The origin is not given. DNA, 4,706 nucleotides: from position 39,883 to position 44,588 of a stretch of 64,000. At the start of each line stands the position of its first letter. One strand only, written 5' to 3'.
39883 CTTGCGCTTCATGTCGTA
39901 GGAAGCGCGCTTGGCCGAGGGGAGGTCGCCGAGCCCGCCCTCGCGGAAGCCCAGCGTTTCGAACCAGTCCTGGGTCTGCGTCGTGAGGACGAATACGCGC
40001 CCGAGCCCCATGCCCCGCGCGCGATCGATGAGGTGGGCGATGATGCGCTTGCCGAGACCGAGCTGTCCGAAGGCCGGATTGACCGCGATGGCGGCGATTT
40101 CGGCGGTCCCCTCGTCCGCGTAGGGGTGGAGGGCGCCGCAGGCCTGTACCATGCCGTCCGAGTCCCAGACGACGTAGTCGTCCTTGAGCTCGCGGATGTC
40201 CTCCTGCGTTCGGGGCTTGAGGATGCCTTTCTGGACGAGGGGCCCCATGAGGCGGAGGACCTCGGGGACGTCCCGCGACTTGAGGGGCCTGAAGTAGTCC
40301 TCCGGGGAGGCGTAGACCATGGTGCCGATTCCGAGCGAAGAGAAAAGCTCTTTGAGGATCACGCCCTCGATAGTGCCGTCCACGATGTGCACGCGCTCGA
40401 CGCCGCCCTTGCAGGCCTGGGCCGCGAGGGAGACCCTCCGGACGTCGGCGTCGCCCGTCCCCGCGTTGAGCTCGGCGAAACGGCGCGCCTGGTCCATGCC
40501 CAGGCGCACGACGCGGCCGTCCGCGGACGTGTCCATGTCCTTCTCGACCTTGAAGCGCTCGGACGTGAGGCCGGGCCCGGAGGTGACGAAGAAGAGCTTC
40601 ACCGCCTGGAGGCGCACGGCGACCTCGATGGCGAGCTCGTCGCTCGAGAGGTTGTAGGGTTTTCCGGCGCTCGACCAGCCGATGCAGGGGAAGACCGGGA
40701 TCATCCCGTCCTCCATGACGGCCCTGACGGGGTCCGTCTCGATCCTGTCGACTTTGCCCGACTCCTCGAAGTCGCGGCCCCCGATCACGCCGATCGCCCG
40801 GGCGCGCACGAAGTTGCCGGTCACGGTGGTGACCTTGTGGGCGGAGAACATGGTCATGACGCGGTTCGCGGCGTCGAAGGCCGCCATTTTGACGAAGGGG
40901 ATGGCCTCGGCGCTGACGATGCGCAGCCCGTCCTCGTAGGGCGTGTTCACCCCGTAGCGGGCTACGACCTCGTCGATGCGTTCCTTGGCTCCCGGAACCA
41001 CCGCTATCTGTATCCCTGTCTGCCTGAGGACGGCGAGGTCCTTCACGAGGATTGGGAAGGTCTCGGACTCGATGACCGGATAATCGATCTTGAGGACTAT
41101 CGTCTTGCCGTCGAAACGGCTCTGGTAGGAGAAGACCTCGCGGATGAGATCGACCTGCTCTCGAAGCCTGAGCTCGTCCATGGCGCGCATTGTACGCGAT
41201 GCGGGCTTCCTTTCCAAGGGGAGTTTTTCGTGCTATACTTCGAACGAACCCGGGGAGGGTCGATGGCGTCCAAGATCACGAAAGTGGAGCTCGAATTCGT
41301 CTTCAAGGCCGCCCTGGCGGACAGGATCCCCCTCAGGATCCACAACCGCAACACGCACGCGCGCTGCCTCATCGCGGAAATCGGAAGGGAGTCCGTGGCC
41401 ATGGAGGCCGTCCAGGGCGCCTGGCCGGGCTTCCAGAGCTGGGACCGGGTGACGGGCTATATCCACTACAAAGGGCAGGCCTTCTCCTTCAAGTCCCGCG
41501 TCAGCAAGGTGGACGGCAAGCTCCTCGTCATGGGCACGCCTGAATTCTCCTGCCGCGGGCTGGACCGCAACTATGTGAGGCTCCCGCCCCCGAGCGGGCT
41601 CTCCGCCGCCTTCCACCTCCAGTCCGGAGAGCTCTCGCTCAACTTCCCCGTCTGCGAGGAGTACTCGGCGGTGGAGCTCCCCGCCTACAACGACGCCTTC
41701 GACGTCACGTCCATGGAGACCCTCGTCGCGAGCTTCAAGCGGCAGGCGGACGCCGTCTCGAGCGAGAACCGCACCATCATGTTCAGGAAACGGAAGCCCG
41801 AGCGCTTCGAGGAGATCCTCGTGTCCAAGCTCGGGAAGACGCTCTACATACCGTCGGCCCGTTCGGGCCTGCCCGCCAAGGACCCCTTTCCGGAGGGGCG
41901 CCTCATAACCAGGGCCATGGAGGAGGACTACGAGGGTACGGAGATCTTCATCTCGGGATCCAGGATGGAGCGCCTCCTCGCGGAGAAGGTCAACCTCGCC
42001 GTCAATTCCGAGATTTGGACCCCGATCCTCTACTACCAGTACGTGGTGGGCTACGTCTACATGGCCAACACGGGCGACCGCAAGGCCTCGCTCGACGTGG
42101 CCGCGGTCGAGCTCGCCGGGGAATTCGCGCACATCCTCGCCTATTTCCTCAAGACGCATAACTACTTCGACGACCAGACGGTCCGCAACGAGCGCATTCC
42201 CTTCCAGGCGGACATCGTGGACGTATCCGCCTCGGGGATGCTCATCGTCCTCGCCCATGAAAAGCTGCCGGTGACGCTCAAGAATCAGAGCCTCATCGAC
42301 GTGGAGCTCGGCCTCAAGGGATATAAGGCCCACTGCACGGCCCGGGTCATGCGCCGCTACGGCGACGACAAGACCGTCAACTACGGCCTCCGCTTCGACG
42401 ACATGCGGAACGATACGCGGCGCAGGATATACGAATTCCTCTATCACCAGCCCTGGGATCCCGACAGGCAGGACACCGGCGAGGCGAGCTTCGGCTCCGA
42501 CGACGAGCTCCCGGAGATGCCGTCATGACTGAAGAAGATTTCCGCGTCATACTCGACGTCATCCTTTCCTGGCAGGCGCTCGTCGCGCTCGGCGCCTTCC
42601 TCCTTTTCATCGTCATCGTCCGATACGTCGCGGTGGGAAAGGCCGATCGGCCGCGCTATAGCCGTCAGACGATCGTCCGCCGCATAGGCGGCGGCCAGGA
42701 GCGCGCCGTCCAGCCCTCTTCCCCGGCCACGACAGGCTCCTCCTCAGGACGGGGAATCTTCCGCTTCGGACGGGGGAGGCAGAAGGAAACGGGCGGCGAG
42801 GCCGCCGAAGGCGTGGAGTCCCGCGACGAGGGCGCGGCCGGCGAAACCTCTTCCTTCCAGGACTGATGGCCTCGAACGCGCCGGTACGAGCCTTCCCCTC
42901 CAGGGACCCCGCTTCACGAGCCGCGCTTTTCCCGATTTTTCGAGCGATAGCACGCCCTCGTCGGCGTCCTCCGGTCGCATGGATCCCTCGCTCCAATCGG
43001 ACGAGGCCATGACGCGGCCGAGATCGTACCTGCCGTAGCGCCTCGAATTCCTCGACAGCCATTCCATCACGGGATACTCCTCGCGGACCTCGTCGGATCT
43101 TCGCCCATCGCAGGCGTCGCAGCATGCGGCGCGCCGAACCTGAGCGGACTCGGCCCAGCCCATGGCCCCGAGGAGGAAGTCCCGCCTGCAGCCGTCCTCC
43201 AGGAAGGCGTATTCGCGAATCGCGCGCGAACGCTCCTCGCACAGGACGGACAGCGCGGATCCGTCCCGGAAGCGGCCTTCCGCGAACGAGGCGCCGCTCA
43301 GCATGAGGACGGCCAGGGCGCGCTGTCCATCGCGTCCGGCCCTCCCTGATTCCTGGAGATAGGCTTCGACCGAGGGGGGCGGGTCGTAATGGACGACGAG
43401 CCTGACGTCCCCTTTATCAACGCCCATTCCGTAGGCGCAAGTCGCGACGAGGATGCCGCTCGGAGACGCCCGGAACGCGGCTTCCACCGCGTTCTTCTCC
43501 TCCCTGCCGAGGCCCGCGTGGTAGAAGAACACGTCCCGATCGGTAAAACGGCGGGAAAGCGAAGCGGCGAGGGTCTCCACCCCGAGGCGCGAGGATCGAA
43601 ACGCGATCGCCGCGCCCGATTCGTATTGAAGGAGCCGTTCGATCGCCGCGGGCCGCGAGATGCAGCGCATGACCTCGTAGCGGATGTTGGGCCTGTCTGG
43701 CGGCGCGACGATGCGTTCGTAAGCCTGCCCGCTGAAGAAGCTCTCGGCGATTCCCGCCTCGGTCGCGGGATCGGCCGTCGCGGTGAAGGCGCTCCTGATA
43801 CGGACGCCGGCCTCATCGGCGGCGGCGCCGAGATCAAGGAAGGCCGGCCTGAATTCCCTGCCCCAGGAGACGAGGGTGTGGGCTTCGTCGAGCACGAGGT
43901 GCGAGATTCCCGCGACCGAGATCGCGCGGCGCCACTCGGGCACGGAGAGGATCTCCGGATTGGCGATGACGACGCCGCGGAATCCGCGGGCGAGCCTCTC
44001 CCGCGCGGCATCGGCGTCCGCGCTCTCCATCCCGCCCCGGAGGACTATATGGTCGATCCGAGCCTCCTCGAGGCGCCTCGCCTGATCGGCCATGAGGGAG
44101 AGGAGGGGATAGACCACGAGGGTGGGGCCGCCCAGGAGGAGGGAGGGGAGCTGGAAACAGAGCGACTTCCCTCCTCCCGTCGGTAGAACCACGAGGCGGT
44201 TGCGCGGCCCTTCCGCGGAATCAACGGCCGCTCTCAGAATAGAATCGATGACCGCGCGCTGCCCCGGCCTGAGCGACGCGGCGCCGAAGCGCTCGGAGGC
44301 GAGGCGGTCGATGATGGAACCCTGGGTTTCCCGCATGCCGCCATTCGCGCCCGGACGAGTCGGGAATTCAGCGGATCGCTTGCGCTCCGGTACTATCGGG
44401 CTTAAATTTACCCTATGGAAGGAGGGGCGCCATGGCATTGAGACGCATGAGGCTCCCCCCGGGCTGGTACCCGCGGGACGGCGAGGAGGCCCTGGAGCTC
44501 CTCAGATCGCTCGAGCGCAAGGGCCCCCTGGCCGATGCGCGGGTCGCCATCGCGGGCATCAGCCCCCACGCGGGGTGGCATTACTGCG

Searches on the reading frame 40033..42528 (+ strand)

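Call 79: search_protein_families(library=pfam, proteins=[window:40033-42528:+], max_evalue=0.00001)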
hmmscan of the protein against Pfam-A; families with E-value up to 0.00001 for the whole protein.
window:40033-42528:+ (831 aa): 1 family
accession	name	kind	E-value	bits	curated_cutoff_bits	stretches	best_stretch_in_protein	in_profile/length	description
PF07238.19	PilZ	-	4.1e-10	40.3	22.5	1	716-804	15-101/102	PilZ domain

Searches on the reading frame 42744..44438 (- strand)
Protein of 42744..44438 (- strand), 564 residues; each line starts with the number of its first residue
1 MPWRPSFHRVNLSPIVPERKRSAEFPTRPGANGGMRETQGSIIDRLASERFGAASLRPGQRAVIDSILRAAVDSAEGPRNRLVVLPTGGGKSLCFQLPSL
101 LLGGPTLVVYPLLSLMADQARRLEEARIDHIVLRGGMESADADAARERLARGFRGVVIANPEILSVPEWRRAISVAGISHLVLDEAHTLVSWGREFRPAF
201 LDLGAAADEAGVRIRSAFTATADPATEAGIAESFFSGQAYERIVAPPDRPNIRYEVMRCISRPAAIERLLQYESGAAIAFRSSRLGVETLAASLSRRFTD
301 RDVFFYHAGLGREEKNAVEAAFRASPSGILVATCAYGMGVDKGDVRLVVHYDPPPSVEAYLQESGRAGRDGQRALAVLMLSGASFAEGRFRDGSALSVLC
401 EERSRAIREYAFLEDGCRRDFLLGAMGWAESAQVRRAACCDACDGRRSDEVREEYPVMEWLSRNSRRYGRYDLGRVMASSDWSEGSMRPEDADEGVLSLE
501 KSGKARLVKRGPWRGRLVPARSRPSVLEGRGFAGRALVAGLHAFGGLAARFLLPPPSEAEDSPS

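Call 79: search_protein_families(library=pfam, proteins=[window:42744-44438:-], max_evalue=0.00001)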
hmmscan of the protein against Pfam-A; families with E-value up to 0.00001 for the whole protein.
window:42744-44438:- (564 aa): 2 families
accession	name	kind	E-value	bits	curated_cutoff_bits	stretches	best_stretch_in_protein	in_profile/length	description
PF00270.35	DEAD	-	9.1e-17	61.7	26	1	58-223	2-161/167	DEAD/DEAH box helicase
PF00271.37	Helicase_C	-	2.1e-16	60.6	23.5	1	265-371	5-110/110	Helicase conserved C-terminal domain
